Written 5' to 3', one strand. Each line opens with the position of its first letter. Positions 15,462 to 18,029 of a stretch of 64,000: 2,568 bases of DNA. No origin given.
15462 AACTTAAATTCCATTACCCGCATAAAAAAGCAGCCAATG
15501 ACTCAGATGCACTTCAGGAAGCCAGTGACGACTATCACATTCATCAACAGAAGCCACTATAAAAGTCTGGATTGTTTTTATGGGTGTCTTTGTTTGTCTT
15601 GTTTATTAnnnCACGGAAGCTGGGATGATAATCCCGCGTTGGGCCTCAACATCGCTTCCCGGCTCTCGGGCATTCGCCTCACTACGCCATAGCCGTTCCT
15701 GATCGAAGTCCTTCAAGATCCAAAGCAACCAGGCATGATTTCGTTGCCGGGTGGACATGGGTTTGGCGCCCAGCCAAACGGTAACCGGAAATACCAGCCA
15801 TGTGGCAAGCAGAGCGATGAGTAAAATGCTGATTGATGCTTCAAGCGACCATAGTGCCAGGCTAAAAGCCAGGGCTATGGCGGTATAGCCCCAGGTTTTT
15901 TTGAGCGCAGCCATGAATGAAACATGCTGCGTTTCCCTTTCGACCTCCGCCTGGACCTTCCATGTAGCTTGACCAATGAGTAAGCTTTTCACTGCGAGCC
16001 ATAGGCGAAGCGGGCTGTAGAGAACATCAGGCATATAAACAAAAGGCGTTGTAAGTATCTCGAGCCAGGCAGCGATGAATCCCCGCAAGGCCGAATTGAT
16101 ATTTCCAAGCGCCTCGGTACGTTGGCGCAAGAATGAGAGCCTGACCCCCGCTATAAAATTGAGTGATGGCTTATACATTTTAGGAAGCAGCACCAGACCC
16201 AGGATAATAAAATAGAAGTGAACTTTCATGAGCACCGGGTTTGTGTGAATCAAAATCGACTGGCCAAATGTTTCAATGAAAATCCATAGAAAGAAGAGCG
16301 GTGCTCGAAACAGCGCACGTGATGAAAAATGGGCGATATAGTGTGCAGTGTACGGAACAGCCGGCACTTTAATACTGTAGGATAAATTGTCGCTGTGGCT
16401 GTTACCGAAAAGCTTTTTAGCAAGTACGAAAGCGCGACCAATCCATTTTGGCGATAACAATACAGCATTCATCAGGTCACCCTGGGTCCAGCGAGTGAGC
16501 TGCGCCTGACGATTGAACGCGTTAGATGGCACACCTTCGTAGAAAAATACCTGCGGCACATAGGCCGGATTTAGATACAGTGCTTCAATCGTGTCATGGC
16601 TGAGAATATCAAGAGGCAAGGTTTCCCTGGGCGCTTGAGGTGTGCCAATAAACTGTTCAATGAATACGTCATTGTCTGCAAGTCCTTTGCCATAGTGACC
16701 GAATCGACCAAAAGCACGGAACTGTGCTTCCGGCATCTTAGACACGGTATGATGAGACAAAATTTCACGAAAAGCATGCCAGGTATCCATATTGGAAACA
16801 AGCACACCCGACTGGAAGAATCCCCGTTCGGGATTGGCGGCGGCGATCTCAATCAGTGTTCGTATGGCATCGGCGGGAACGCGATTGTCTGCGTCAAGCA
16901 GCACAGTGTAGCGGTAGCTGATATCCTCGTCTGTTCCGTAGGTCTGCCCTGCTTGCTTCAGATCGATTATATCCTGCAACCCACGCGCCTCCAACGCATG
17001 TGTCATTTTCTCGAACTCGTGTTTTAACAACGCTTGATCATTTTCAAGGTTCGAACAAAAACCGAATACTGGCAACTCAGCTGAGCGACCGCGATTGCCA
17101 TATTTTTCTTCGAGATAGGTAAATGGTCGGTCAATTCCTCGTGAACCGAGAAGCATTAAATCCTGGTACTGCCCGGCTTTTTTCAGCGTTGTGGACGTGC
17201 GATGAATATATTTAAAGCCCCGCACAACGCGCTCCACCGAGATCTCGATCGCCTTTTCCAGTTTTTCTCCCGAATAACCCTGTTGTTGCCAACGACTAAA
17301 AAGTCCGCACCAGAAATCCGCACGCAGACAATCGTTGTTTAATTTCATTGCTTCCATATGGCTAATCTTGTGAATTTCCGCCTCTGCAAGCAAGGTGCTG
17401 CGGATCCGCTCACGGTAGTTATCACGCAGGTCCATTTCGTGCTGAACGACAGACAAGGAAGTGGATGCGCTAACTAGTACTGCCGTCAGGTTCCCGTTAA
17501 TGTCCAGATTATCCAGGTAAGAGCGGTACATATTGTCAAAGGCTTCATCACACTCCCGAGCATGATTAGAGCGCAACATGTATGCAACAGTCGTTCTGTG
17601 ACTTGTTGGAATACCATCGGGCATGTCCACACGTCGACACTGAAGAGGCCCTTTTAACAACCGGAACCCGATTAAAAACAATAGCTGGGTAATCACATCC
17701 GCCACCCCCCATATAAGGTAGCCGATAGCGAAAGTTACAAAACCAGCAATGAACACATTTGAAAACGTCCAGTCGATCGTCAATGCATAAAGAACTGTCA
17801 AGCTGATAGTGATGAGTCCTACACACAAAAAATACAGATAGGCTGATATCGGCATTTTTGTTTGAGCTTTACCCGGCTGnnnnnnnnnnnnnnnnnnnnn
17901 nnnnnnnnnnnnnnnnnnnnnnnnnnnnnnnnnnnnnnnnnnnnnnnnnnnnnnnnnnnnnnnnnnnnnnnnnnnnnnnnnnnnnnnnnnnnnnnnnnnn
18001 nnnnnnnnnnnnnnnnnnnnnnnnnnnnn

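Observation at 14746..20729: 1115-aa double glycosyltransferase flanked by two unusual response regulators, with twin palindromes in its leader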

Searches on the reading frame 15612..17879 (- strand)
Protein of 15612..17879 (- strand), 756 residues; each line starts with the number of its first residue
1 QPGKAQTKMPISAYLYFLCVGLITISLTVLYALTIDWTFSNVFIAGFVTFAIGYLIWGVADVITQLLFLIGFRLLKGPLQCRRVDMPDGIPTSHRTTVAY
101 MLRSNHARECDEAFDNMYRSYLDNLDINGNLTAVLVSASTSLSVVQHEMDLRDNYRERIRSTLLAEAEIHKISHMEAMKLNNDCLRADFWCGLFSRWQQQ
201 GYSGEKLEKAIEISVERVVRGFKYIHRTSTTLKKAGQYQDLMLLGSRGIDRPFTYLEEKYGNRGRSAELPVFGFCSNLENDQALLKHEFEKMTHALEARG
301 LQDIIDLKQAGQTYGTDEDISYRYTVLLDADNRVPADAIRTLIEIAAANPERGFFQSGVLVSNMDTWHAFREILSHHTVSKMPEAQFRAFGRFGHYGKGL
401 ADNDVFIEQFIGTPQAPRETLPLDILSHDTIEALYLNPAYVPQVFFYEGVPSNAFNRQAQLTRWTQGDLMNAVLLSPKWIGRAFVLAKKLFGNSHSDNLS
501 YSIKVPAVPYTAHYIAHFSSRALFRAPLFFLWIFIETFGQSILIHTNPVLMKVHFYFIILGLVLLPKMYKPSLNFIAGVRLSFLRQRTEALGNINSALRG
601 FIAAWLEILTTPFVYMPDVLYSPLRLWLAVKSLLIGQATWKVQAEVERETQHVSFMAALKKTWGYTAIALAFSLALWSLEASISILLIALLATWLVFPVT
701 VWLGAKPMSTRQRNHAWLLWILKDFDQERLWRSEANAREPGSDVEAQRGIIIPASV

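Call 42: find_related_loci(query=A4, collection=genome_contigs, flank=10000)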
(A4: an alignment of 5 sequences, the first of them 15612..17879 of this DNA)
Query A4 (756 aa) in genome_contigs; peptide patterns used: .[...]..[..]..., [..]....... (x = any residue, [..] = any of these).
56 stretches matched a pattern; 5 encode a relative of the query (tblastn E <= 1e-3); 5 distinct loci.
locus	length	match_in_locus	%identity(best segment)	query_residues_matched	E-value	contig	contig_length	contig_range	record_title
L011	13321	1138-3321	69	6-732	0e+0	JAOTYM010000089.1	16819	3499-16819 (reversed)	MAG: Gammaproteobacteria bacterium isolate 21_Jan_SF_Bin47 21_Jan_SF_Bin47_scaffold_2224_c1, whole genome shotgun sequen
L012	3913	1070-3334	40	2-745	2e-174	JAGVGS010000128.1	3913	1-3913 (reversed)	MAG: Candidatus Omnitrophota bacterium isolate DeMMO2_33 c_000000033116, whole genome shotgun sequence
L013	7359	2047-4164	38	14-713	5e-148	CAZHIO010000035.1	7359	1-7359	MAG TPA_asm: uncultured Planctomycetia bacterium isolate SRP178699_co1_494 genome assembly, contig: NODE_14482_length_73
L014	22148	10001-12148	37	8-721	1e-143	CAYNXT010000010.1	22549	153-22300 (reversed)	MAG TPA_asm: uncultured Planctomycetales bacterium isolate ERP125453_co1_54 genome assembly, contig: NODE_2141_length_22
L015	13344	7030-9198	69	1-723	0e+0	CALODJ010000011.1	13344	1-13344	MAG: uncultured Gammaproteobacteria bacterium isolate HOU_bin.0136 genome assembly, contig: contig_42, whole genome shot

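Call 47: search_protein_families(library=pfam, proteins=[L013:172-4413:+, L013:4382-7039:+, L014:4019-17134:+], max_evalue=0.001)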
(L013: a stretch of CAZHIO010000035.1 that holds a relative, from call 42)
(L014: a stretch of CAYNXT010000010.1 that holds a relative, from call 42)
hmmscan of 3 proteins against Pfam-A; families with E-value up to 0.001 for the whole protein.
L013:172-4413:+ (1413 aa): 0 families

L013:4382-7039:+ (885 aa): 3 families
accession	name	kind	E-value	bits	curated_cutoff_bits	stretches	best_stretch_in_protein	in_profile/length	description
PF00535.33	Glycos_transf_2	-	3.5e-13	50.3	23.3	1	3-157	19-166/168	Glycosyl transferase family 2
PF13632.12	Glyco_trans_2_3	-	1.7e-07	31.7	27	1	70-193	1-121/198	Glycosyl transferase family group 2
PF13641.12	Glyco_tranf_2_3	-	0.00087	19.8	27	0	35-196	53-212/230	Glycosyltransferase like family 2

L014:4019-17134:+ (4371 aa): 1 family
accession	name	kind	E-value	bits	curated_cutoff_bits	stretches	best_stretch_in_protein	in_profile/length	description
PF14890.11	Intein_splicing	-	4.3e-16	59.5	35.8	1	3243-3630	11-155/155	Intein splicing domain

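Call 48: search_protein_families(library=pfam, proteins=[L015:45-2033:+, L015:2054-3583:+, L015:3629-5074:+, L015:9919-10764:-, L015:11964-13172:-, L015:9531-9908:-], max_evalue=0.001)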
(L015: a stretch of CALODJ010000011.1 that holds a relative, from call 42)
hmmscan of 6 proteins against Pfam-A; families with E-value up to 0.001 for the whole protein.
L015:45-2033:+ (662 aa): 2 families
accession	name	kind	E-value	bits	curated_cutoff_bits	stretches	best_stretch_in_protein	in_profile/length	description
PF00361.26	Proton_antipo_M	-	1.5e-81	274.3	21.5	1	146-437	1-286/294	NADH:quinone oxidoreductase/Mrp antiporter, TM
PF00662.26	Proton_antipo_N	-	6.9e-16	58.3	24.5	1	68-113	1-46/51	NADH-Ubiquinone oxidoreductase (complex I), chain 5 N-terminus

L015:2054-3583:+ (509 aa): 2 families
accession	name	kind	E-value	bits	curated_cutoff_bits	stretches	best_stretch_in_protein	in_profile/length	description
PF00361.26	Proton_antipo_M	-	1.5e-78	264.4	21.5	1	136-433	2-289/294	NADH:quinone oxidoreductase/Mrp antiporter, TM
PF01059.23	Oxidored_q5_N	-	8.5e-07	29.5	22.7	1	63-125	37-99/110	NADH-ubiquinone oxidoreductase chain 4, amino terminus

L015:3629-5074:+ (481 aa): 1 family
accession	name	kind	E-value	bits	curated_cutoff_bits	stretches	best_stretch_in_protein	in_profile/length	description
PF00361.26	Proton_antipo_M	-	8.7e-80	268.5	21.5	1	125-422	1-293/294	NADH:quinone oxidoreductase/Mrp antiporter, TM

L015:9919-10764:- (281 aa): 2 families
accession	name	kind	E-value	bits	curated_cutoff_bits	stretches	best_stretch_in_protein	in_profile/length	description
PF05050.19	Methyltransf_21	-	2.6e-15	57.4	22.7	1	103-263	1-172/173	Methyltransferase FkbM domain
PF02475.24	TRM5-TYW2_MTfase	-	4e-06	27.3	28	1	89-155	28-94/164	TRM5/TYW2 methyltransferase domain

L015:11964-13172:- (402 aa): 2 families
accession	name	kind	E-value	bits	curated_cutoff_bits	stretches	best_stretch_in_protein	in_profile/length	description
PF04986.18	Y2_Tnp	-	3.9e-65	219.7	20.9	1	144-332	1-181/183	Putative transposase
PF14319.11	Zn_Tnp_IS91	-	5.7e-32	110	26.3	1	11-102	1-90/90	Transposase zinc-binding domain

L015:9531-9908:- (125 aa): 0 families

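Call 52: search_protein_representatives(alignment_id=A4)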
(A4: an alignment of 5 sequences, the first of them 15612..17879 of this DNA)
Query: 5 sequences, 758 profile positions. Proteins with E-value up to 0.001 (for the whole library): 181; up to 1e-10: 108; up to 1e-30: 58. The best 150 are listed.
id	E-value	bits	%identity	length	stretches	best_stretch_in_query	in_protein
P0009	0.0e+00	1423.5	-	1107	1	2-757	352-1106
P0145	1.2e-194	665.2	-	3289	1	16-731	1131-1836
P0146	6.9e-173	593.3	-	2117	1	8-734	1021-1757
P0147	1.6e-162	559.0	-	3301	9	322-549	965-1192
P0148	2.6e-162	558.3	-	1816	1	5-725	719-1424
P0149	1.2e-130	453.6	-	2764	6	322-559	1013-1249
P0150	2.9e-129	449.0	-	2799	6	321-567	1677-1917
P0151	7.8e-118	411.2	-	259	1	506-745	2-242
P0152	8.0e-111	388.0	-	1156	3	8-282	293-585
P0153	1.4e-105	370.7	-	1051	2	11-567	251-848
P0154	3.0e-105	369.6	-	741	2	83-537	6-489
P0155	3.1e-105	369.5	-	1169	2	12-535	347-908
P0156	5.0e-102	359.0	-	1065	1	13-738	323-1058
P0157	2.0e-97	343.7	-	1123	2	13-567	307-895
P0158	1.9e-95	337.2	-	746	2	80-532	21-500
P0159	2.2e-95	337.0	-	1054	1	17-710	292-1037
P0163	8.7e-61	222.6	-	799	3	319-563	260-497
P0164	1.9e-60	221.5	-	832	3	322-537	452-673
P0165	2.7e-60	220.9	-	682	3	322-548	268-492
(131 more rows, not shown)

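Call 53: search_protein_families(library=pfam, proteins=[P0152, P0153, P0155, P0156, P0157, P0159, P0163, P0164, P0165], max_evalue=0.001)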
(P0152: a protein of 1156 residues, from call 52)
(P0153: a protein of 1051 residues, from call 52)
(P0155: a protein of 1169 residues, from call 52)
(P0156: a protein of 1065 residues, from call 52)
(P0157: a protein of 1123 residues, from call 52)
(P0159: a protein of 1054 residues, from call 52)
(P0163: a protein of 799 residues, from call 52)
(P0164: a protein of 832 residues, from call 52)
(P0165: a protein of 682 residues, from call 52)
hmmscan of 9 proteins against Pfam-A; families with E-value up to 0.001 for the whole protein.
P0152 (1156 aa): 0 families

P0153 (1051 aa): 0 families

P0155 (1169 aa): 0 families

P0156 (1065 aa): 0 families

P0157 (1123 aa): 0 families

P0159 (1054 aa): 0 families

P0163 (799 aa): 0 families

P0164 (832 aa): 0 families

P0165 (682 aa): 0 families

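Call 54: search_protein_families(library=pfam, proteins=[P0145, P0146, P0148, P0149], max_evalue=0.001)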
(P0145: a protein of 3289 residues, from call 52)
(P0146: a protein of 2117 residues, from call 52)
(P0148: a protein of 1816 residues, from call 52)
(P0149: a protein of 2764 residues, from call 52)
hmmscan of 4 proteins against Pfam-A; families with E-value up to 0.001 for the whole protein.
P0145 (3289 aa): 1 family
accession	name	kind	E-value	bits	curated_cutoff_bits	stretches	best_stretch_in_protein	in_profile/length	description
PF00535.33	Glycos_transf_2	-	2.6e-13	50.7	23.3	1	800-942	2-132/168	Glycosyl transferase family 2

P0146 (2117 aa): 4 families
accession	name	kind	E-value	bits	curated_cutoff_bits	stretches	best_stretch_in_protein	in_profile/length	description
PF00535.33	Glycos_transf_2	-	5.4e-18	65.9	23.3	1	697-884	1-167/168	Glycosyl transferase family 2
PF13641.12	Glyco_tranf_2_3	-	8.6e-07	29.6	27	1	694-915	1-205/230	Glycosyltransferase like family 2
PF04187.18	Cofac_haem_bdg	-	5.2e-06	27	27.7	1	340-495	71-203/213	Haem-binding uptake, Tiki superfamily, ChaN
PF13632.12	Glyco_trans_2_3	-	0.00011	22.5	27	0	790-921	1-122/198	Glycosyl transferase family group 2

P0148 (1816 aa): 1 family
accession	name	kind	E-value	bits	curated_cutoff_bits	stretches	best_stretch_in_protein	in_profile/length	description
PF13632.12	Glyco_trans_2_3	-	2.5e-05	24.6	27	1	1029-1234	2-180/198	Glycosyl transferase family group 2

P0149 (2764 aa): 4 families
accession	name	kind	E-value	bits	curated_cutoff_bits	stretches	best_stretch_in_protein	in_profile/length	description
PF00005.33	ABC_tran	-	2.8e-32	112.6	25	2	2563-2710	1-136/137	ABC transporter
PF00664.28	ABC_membrane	-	1e-09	39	28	2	405-574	100-271/274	ABC transporter transmembrane region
PF13191.12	AAA_16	-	1.5e-06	29.3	32.6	0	2576-2709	27-141/167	AAA ATPase domain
PF13555.12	AAA_29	-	0.0002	21.5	27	0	653-675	21-42/61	P-loop containing region of AAA domain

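Call 64: search_solved_structures(query=A4, max_evalue=10)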
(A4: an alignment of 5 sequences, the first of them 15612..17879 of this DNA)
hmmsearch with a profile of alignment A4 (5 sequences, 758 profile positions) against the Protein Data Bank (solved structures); distinct sequences matched with E-value up to 10: 3.
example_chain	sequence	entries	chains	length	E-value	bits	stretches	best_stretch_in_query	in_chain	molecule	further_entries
3no2_A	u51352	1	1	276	2.1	9.6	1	631-685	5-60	uncharacterized protein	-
8rf9_A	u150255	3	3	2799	2.8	9.2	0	6-136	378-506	Cyclic beta 1-2 glucan synthetase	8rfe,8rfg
8rf0_A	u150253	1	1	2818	2.9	9.2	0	6-136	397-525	Cyclic beta-(1,2)-glucan synthase NdvB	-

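Call 79: find_related_loci(query=A4, collection=metagenome_contigs, flank=8000)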
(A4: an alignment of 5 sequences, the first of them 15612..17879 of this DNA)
Query A4 (756 aa) in metagenome_contigs; peptide patterns used: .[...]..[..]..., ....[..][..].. (x = any residue, [..] = any of these).
231 stretches matched a pattern; 5 encode a relative of the query (tblastn E <= 1e-3); 5 distinct loci.
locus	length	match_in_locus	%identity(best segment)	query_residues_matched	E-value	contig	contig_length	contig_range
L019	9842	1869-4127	87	2-754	0e+0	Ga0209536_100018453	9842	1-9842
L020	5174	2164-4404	80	1-747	0e+0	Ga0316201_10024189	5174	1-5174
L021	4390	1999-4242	73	1-751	0e+0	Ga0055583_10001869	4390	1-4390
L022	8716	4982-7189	73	13-751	0e+0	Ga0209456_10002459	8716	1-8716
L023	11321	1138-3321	69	6-732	0e+0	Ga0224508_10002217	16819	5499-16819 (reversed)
